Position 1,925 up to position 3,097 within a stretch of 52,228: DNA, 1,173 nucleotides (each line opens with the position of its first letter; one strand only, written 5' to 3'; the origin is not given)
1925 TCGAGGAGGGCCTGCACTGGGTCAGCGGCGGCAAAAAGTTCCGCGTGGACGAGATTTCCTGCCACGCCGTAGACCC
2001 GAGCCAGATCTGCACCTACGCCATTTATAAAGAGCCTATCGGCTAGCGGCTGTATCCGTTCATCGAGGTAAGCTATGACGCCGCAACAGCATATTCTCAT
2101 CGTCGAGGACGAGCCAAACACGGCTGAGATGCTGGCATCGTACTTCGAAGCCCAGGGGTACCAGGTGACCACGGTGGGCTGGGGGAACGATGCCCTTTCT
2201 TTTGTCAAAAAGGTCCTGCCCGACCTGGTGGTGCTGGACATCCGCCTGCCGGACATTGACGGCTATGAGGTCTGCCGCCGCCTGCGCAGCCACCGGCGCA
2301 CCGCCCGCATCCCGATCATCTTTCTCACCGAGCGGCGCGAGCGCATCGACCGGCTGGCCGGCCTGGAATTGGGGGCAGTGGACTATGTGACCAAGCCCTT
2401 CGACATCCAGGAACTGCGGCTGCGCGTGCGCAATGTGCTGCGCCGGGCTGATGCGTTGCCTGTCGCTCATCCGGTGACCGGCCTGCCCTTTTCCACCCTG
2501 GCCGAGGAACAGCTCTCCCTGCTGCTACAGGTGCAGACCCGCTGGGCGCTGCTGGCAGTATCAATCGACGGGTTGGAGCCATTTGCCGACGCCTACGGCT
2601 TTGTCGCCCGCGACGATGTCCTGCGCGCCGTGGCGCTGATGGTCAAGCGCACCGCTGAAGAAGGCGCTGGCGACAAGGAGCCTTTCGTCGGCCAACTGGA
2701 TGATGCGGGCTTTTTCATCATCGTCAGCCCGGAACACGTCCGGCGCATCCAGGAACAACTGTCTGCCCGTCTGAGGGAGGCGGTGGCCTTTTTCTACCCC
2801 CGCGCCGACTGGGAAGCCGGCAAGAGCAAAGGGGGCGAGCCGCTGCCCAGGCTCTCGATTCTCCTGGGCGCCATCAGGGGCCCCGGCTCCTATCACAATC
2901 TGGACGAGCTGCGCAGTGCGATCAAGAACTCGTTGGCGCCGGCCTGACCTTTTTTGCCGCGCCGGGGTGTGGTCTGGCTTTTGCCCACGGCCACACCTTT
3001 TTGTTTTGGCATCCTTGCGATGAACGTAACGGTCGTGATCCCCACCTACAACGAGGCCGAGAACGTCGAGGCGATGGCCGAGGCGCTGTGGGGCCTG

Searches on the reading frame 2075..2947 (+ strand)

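Call 85: search_protein_families(library=pfam, proteins=[window:2075-2947:+], max_evalue=0.00001)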
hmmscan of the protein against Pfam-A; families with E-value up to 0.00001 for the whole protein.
window:2075-2947:+ (290 aa): 1 family
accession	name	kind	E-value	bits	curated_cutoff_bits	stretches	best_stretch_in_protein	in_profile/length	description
PF00072.30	Response_reg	-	4e-29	101.5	30.2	1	7-118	1-110/111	Response regulator receiver domain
